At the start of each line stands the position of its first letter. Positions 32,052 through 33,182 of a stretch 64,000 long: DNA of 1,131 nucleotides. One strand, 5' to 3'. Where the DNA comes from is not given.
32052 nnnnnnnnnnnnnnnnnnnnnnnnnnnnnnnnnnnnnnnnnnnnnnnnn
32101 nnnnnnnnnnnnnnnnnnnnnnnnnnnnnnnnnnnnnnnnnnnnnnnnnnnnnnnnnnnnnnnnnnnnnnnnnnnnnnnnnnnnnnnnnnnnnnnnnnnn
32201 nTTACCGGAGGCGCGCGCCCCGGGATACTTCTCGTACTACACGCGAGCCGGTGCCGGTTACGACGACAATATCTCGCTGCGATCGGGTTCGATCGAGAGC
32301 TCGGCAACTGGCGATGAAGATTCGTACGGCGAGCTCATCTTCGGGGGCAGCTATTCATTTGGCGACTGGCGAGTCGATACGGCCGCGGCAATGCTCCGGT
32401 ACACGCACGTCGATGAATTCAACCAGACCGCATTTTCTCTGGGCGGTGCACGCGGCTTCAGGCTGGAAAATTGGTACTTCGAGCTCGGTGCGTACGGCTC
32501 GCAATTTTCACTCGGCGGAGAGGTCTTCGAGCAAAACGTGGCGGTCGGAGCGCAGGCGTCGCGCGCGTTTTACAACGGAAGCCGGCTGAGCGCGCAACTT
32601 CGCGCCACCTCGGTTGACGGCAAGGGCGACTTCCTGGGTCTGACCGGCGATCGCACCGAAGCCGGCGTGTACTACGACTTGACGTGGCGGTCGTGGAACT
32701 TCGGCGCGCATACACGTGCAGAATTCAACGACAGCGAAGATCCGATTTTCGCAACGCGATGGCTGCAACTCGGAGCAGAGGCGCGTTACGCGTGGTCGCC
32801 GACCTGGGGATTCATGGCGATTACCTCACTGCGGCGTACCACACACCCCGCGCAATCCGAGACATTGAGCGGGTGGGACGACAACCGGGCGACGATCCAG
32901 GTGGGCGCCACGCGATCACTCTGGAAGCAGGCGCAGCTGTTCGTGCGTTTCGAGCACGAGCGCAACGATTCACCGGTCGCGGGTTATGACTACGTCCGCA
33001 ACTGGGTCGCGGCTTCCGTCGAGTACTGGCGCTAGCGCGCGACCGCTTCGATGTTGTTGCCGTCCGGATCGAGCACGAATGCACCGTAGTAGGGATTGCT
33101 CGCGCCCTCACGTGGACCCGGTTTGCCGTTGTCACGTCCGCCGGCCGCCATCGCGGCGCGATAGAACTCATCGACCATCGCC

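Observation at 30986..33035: Secreted Pro/Gly/Asp/His-rich pentapeptide-repeat protein translationally coupled to a TPR + beta-barrel outer-membrane protein (possible novel Slam/T11SS-like cargo-translocon pair)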

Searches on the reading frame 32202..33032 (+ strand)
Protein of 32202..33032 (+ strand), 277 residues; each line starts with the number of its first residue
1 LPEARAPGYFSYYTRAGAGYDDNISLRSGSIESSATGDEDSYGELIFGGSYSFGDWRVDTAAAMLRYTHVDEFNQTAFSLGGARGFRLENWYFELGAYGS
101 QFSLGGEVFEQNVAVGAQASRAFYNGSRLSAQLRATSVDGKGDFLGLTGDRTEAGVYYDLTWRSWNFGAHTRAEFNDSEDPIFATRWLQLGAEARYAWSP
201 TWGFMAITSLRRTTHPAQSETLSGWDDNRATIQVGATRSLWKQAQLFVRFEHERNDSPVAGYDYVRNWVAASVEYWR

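Call 54: search_protein_representatives(alignment_id=A4)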
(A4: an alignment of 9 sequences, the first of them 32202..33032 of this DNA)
Query: 9 sequences, 277 profile positions. Proteins with E-value up to 0.001 (for the whole library): 322; up to 1e-10: 109; up to 1e-30: 20. The best 150 are listed.
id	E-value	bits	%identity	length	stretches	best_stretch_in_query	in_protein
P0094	2.6e-122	423.9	-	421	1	1-277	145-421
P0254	4.2e-98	344.5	-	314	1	2-258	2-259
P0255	3.8e-86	305.3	-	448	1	1-277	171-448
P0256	2.9e-80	286.0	-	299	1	61-217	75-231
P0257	8.7e-76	271.3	-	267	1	13-277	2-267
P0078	7.3e-75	268.3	-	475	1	1-151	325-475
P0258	1.6e-65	237.6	-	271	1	11-199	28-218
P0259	2.4e-60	220.7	-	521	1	2-277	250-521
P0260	1.8e-59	217.8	-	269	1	10-277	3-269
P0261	3.4e-52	193.9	-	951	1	6-244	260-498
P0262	2.2e-50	188.0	-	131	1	148-277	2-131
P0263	3.8e-42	161.0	-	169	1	136-277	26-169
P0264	4.6e-41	157.4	-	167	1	122-277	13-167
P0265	3.0e-40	154.8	-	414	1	3-273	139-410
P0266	4.1e-37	144.5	-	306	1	7-164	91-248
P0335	1.6e-13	67.1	-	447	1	6-271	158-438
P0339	6.0e-13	65.2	-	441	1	2-275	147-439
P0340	6.1e-13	65.2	-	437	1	4-269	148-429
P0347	3.1e-12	62.9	-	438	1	18-275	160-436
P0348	3.2e-12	62.8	-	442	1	6-275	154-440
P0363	1.6e-10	57.3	-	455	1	8-270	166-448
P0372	6.4e-10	55.3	-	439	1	7-274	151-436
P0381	1.3e-09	54.2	-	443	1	9-275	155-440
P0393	3.1e-09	53.0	-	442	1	7-269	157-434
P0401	7.2e-09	51.8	-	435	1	7-275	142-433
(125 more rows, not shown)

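Call 59: search_protein_families(library=pfam, proteins=[P0335, P0339, P0340, P0347, P0348, P0363, P0372, P0381, P0393, P0401], max_evalue=0.01)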
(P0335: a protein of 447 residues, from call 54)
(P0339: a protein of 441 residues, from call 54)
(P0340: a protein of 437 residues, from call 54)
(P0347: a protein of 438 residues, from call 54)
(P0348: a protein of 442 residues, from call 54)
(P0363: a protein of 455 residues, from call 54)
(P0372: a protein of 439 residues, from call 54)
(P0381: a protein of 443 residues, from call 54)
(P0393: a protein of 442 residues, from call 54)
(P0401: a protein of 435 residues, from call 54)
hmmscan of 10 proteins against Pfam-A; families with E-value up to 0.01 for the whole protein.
P0335 (447 aa): 17 families
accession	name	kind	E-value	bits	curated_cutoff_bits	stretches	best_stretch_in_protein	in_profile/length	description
PF07719.23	TPR_2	-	1.2e-13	50.5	27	2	109-138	2-31/34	Tetratricopeptide repeat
PF00515.34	TPR_1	-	3.6e-12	46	27.8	1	74-100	1-27/34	Tetratricopeptide repeat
PF13432.12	TPR_16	-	2.2e-10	41.2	32.7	1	49-106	6-62/65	Tetratricopeptide repeat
PF13424.12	TPR_12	-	2.2e-09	37.8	30.1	1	111-139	6-34/77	Tetratricopeptide repeat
PF13181.12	TPR_8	-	9.5e-09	35.2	25.7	0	109-134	2-27/34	Tetratricopeptide repeat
PF10082.15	BBP2_2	-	5.1e-07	29.3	23.7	1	350-441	293-375/378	Putative beta-barrel porin 2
PF13174.12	TPR_6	-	3.3e-06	27.8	26.3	0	78-97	4-23/33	Tetratricopeptide repeat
PF14559.12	TPR_19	-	1.6e-05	25.6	25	0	51-97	2-48/68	Tetratricopeptide repeat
PF13414.12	TPR_11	-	1.6e-05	24.9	26.8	1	53-88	7-42/42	TPR repeat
PF07721.20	TPR_4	-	0.00016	22.4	27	0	111-131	4-24/26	Tetratricopeptide repeat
PF11854.14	MtrB_PioB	-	0.0002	20.5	23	1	268-384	278-370/635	Putative outer membrane beta-barrel porin, MtrB/PioB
PF13176.12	TPR_7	-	0.0025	18.2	27.9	0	112-141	3-34/36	Tetratricopeptide repeat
PF13374.12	TPR_10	-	0.0028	18.1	27.5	0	113-139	7-33/42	Tetratricopeptide repeat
PF01103.29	Omp85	-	0.0029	17.6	24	0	317-406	46-122/325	Omp85 superfamily domain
PF10677.15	DUF2490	-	0.0035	17.5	29.8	1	212-381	16-182/186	Protein of unknown function (DUF2490)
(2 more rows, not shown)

P0339 (441 aa): 16 families
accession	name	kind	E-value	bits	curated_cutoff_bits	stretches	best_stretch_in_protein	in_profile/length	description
PF13432.12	TPR_16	-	4.7e-10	40.2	32.7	2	38-96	4-62/65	Tetratricopeptide repeat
PF07719.23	TPR_2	-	1.5e-09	37.7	27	1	67-95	3-31/34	Tetratricopeptide repeat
PF13505.12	OMP_b-brl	-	1.7e-07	32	28.7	1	303-441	45-175/175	Outer membrane protein beta-barrel domain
PF10082.15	BBP2_2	-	2.4e-06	27.1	23.7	1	387-438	324-375/378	Putative beta-barrel porin 2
PF13424.12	TPR_12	-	1.2e-05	25.8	30.1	0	68-113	7-59/77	Tetratricopeptide repeat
PF13414.12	TPR_11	-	1.3e-05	25.2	26.8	1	75-113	4-42/42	TPR repeat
PF00515.34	TPR_1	-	5.6e-05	23.2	27.8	0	67-86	3-22/34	Tetratricopeptide repeat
PF14559.12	TPR_19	-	0.0001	23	25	1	79-137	5-64/68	Tetratricopeptide repeat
PF24575.1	TPR_Slam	-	0.00011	23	35.2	1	67-122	49-104/104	Surface lipoprotein assembly modifier, N-terminal TPR repeats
PF12569.14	NatA_aux_su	-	0.0011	18.5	33.3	1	44-116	17-86/515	N-terminal acetyltransferase A, auxiliary subunit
PF12895.13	ANAPC3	-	0.0013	19.4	27.2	0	31-90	23-81/82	Anaphase-promoting complex, cyclosome, subunit 3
PF13176.12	TPR_7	-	0.0021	18.5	27.9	0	68-97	2-31/36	Tetratricopeptide repeat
PF04575.19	SlipAM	-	0.0025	17.8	22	1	347-439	197-286/288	Surface lipoprotein assembly modifier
PF13428.12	TPR_14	-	0.0036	18.3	23.5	0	72-106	8-42/44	Tetratricopeptide repeat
PF07219.19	HemY_N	-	0.0053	17.3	31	0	27-61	55-89/107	HemY protein N-terminus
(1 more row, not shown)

P0340 (437 aa): 12 families
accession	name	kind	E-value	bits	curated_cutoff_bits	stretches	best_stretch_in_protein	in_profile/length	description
PF07719.23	TPR_2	-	1e-11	44.4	27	1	63-88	3-28/34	Tetratricopeptide repeat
PF00515.34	TPR_1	-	8.7e-10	38.4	27.8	1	63-87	3-27/34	Tetratricopeptide repeat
PF13432.12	TPR_16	-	1.1e-09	38.9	32.7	1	31-90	1-60/65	Tetratricopeptide repeat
PF13424.12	TPR_12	-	2.8e-06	27.9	30.1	1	62-121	4-71/77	Tetratricopeptide repeat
PF14559.12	TPR_19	-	7.9e-06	26.6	25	2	37-91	1-55/68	Tetratricopeptide repeat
PF10082.15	BBP2_2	-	5.7e-05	22.6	23.7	1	381-434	322-375/378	Putative beta-barrel porin 2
PF13181.12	TPR_8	-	0.00019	21.8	25.7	0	97-121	3-27/34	Tetratricopeptide repeat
PF12895.13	ANAPC3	-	0.00092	19.9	27.2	1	35-84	31-79/82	Anaphase-promoting complex, cyclosome, subunit 3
PF07721.20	TPR_4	-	0.0017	19.2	27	0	97-120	3-26/26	Tetratricopeptide repeat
PF10677.15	DUF2490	-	0.0065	16.6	29.8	0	348-424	7-75/186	Protein of unknown function (DUF2490)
PF13428.12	TPR_14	-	0.0078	17.3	23.5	0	65-102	5-42/44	Tetratricopeptide repeat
PF23300.3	HEAT_Nup120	-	0.0097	16.2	29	0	71-132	6-65/170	Nucleoporin Nup120, HEAT repeats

P0347 (438 aa): 13 families
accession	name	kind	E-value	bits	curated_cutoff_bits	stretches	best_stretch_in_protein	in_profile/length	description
PF07719.23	TPR_2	-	3.9e-09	36.4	27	0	66-89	4-27/34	Tetratricopeptide repeat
PF14559.12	TPR_19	-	3e-07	31.1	25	1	40-92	2-54/68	Tetratricopeptide repeat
PF00515.34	TPR_1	-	6e-07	29.5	27.8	0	99-121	3-25/34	Tetratricopeptide repeat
PF10082.15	BBP2_2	-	1.8e-06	27.5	23.7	1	347-438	299-378/378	Putative beta-barrel porin 2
PF13432.12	TPR_16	-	2.1e-05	25.3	32.7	1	67-122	1-56/65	Tetratricopeptide repeat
PF13374.12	TPR_10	-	8.5e-05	22.9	27.5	0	67-87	6-26/42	Tetratricopeptide repeat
PF12895.13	ANAPC3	-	0.00012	22.7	27.2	1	33-84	27-77/82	Anaphase-promoting complex, cyclosome, subunit 3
PF07219.19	HemY_N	-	0.00013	22.5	31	0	28-71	58-100/107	HemY protein N-terminus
PF13181.12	TPR_8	-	0.00015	22.1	25.7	0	99-121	3-25/34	Tetratricopeptide repeat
PF13431.12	TPR_17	-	0.0045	17.6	24.4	0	97-117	13-33/34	Tetratricopeptide repeat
PF13424.12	TPR_12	-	0.0069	17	30.1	1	36-87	10-69/77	Tetratricopeptide repeat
PF08590.15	DUF1771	-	0.0089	16.8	28.7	0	22-57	8-43/64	Domain of unknown function (DUF1771)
PF24575.1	TPR_Slam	-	0.0099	16.7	35.2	0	27-86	45-104/104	Surface lipoprotein assembly modifier, N-terminal TPR repeats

P0348 (442 aa): 13 families
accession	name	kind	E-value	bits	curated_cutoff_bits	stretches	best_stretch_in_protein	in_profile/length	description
PF13432.12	TPR_16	-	9.4e-15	55.2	32.7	2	35-90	2-57/65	Tetratricopeptide repeat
PF07719.23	TPR_2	-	2.9e-12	46.1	27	1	66-90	3-27/34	Tetratricopeptide repeat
PF00515.34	TPR_1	-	3.6e-08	33.3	27.8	1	68-89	5-26/34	Tetratricopeptide repeat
PF10082.15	BBP2_2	-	8.8e-05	22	23.7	1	292-439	245-375/378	Putative beta-barrel porin 2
PF13424.12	TPR_12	-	0.00017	22.2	30.1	0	68-125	6-72/77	Tetratricopeptide repeat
PF13181.12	TPR_8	-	0.00025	21.4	25.7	0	100-125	3-28/34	Tetratricopeptide repeat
PF14559.12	TPR_19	-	0.00058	20.6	25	0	40-89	1-50/68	Tetratricopeptide repeat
PF13174.12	TPR_6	-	0.00072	20.5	26.3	0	67-89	3-25/33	Tetratricopeptide repeat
PF13414.12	TPR_11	-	0.00072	19.6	26.8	0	74-112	4-42/42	TPR repeat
PF13374.12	TPR_10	-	0.0017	18.8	27.5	0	69-92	7-30/42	Tetratricopeptide repeat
PF07721.20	TPR_4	-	0.0033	18.3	27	0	98-121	1-24/26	Tetratricopeptide repeat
PF12895.13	ANAPC3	-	0.0041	17.8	27.2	0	25-89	18-81/82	Anaphase-promoting complex, cyclosome, subunit 3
PF04049.19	ANAPC8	-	0.0042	17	23.8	0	65-160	74-167/267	Anaphase promoting complex subunit 8 / Cdc23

P0363 (455 aa): 9 families
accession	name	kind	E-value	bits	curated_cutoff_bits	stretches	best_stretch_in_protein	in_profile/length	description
PF07719.23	TPR_2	-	7.4e-12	44.9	27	1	69-94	5-30/34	Tetratricopeptide repeat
PF13432.12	TPR_16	-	2.3e-10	41.1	32.7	2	36-92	2-58/65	Tetratricopeptide repeat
PF00515.34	TPR_1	-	3e-10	39.9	27.8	0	69-93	5-29/34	Tetratricopeptide repeat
PF13174.12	TPR_6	-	6.2e-07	30.1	26.3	0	69-93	4-28/33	Tetratricopeptide repeat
PF13424.12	TPR_12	-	9.7e-07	29.3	30.1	1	67-127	5-73/77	Tetratricopeptide repeat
PF13181.12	TPR_8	-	5.9e-06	26.5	25.7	0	69-95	5-31/34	Tetratricopeptide repeat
PF13428.12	TPR_14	-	2.5e-05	24.9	23.5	1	68-106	4-42/44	Tetratricopeptide repeat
PF14559.12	TPR_19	-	0.00027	21.6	25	1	45-93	5-53/68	Tetratricopeptide repeat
PF07721.20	TPR_4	-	0.0028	18.6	27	1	65-90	1-26/26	Tetratricopeptide repeat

P0372 (439 aa): 12 families
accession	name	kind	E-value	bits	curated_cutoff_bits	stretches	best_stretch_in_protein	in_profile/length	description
PF13432.12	TPR_16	-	1.5e-09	38.6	32.7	2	36-94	3-62/65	Tetratricopeptide repeat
PF13424.12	TPR_12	-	1.4e-07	32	30.1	1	67-126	6-73/77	Tetratricopeptide repeat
PF07719.23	TPR_2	-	2.1e-06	27.9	27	0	68-89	5-26/34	Tetratricopeptide repeat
PF00515.34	TPR_1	-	2.8e-06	27.4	27.8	0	68-87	5-24/34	Tetratricopeptide repeat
PF13374.12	TPR_10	-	0.00016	22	27.5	0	103-126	7-30/42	Tetratricopeptide repeat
PF13181.12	TPR_8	-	0.00016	22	25.7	0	100-126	3-29/34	Tetratricopeptide repeat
PF14559.12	TPR_19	-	0.0012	19.6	25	1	41-93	2-54/68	Tetratricopeptide repeat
PF13176.12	TPR_7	-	0.0013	19.1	27.9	0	68-92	3-27/36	Tetratricopeptide repeat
PF13646.12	HEAT_2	-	0.0032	18.2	27.7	1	93-145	13-59/88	HEAT repeats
PF20308.4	TPR-S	-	0.0033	18.4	27.6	0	79-145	1-65/102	Tetratricopeptide Repeats-Sensor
PF07219.19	HemY_N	-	0.0059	17.1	31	1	31-71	60-99/107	HemY protein N-terminus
PF12895.13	ANAPC3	-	0.0093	16.7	27.2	0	42-87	35-79/82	Anaphase-promoting complex, cyclosome, subunit 3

P0381 (443 aa): 10 families
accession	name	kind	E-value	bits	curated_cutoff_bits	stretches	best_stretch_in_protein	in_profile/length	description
PF13432.12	TPR_16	-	1.3e-06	29.2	32.7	1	72-127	3-58/65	Tetratricopeptide repeat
PF07719.23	TPR_2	-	1.4e-06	28.4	27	0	100-127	1-28/34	Tetratricopeptide repeat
PF07219.19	HemY_N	-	1.7e-05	25.3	31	0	105-145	64-104/107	HemY protein N-terminus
PF00515.34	TPR_1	-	3e-05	24.1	27.8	0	70-86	5-21/34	Tetratricopeptide repeat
PF07721.20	TPR_4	-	4.6e-05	24.1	27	0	101-124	2-25/26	Tetratricopeptide repeat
PF13424.12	TPR_12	-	0.00013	22.5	30.1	0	67-130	4-75/77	Tetratricopeptide repeat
PF10082.15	BBP2_2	-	0.00025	20.5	23.7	1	387-437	323-373/378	Putative beta-barrel porin 2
PF13505.12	OMP_b-brl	-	0.00065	20.3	28.7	1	280-429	24-167/175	Outer membrane protein beta-barrel domain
PF01389.23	OmpA_membrane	-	0.0019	18.5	21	1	394-439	125-171/180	OmpA-like transmembrane domain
PF13181.12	TPR_8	-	0.0027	18.2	25.7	0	70-93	5-28/34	Tetratricopeptide repeat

P0393 (442 aa): 11 families
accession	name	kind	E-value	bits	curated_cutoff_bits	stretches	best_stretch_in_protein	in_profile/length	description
PF13432.12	TPR_16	-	2.4e-09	37.9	32.7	2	73-126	1-54/65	Tetratricopeptide repeat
PF07719.23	TPR_2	-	1.1e-08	35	27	1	71-96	3-28/34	Tetratricopeptide repeat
PF13181.12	TPR_8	-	4.2e-06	26.9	25.7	0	73-95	5-27/34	Tetratricopeptide repeat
PF14559.12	TPR_19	-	5.7e-06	27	25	1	45-97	1-57/68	Tetratricopeptide repeat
PF00515.34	TPR_1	-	2e-05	24.7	27.8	0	73-94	5-26/34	Tetratricopeptide repeat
PF12895.13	ANAPC3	-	8.4e-05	23.2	27.2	1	31-93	19-80/82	Anaphase-promoting complex, cyclosome, subunit 3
PF04575.19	SlipAM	-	0.00011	22.3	22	1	299-436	149-282/288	Surface lipoprotein assembly modifier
PF13424.12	TPR_12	-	0.00022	21.8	30.1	1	70-131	4-73/77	Tetratricopeptide repeat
PF13374.12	TPR_10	-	0.0024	18.3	27.5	0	74-95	7-28/42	Tetratricopeptide repeat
PF13414.12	TPR_11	-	0.0033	17.5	26.8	0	46-82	5-41/42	TPR repeat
PF10082.15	BBP2_2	-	0.0086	15.4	23.7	0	348-437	293-373/378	Putative beta-barrel porin 2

P0401 (435 aa): 16 families
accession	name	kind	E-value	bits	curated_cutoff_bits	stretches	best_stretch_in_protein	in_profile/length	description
PF00515.34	TPR_1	-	2.1e-16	59.4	27.8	3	60-84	1-25/34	Tetratricopeptide repeat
PF07719.23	TPR_2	-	6e-16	57.6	27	3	60-85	1-26/34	Tetratricopeptide repeat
PF13432.12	TPR_16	-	1.2e-14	54.8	32.7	2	64-123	1-61/65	Tetratricopeptide repeat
PF13181.12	TPR_8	-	4.2e-11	42.5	25.7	0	96-120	3-27/34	Tetratricopeptide repeat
PF13424.12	TPR_12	-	1.7e-10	41.4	30.1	1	32-85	9-70/77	Tetratricopeptide repeat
PF12895.13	ANAPC3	-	2.2e-09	37.9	27.2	1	27-85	24-81/82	Anaphase-promoting complex, cyclosome, subunit 3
PF13374.12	TPR_10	-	3.1e-08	33.8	27.5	1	65-86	7-28/42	Tetratricopeptide repeat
PF07721.20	TPR_4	-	3.8e-08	33.6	27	0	60-80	1-21/26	Tetratricopeptide repeat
PF13176.12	TPR_7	-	1.2e-07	31.7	27.9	0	63-88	2-29/36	Tetratricopeptide repeat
PF13414.12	TPR_11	-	1.8e-07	31.2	26.8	1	33-74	1-42/42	TPR repeat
PF13428.12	TPR_14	-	1.9e-07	31.5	23.5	0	33-67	8-42/44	Tetratricopeptide repeat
PF14559.12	TPR_19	-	4.8e-07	30.5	25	1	36-85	1-50/68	Tetratricopeptide repeat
PF13431.12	TPR_17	-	0.00031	21.2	24.4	0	59-80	12-33/34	Tetratricopeptide repeat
PF21545.3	T7SS_EccA1_N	-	0.00079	19.2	27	1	55-141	163-253/272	T7SS, ESX-1 secretion system protein EccA1, N-terminal domain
PF13174.12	TPR_6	-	0.001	20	26.3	0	63-90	3-31/33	Tetratricopeptide repeat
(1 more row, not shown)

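Call 61: find_encoding_contigs(protein=P0393, flank=5000, max_places=2)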
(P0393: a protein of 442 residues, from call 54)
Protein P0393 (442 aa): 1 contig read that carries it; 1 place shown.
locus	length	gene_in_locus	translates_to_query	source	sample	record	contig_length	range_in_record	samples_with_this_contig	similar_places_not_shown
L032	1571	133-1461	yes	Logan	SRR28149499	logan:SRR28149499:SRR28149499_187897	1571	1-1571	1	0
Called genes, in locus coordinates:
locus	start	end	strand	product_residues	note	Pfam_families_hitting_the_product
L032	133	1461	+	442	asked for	PF00515:TPR_1 (faint), PF07719:TPR_2 (faint), PF14559:TPR_19 (faint), PF13181:TPR_8 (faint), PF13432:TPR_16 (weak)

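Call 62: find_encoding_contigs(protein=P0335, flank=5000, max_places=2)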
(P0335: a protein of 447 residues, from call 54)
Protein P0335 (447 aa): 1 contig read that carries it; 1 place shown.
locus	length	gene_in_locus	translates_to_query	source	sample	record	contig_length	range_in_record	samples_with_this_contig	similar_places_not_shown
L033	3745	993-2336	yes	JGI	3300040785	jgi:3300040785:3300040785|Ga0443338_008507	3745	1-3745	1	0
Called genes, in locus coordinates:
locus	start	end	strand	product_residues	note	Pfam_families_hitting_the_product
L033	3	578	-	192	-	?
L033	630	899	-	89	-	-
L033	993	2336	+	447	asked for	PF00515:TPR_1 (faint), PF07719:TPR_2 (faint), PF13174:TPR_6 (faint), PF13181:TPR_8 (faint), PF13414:TPR_11 (faint), PF13424:TPR_12 (faint), PF13432:TPR_16, PF10082:BBP2_2 (weak)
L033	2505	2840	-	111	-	-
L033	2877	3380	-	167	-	-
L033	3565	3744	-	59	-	?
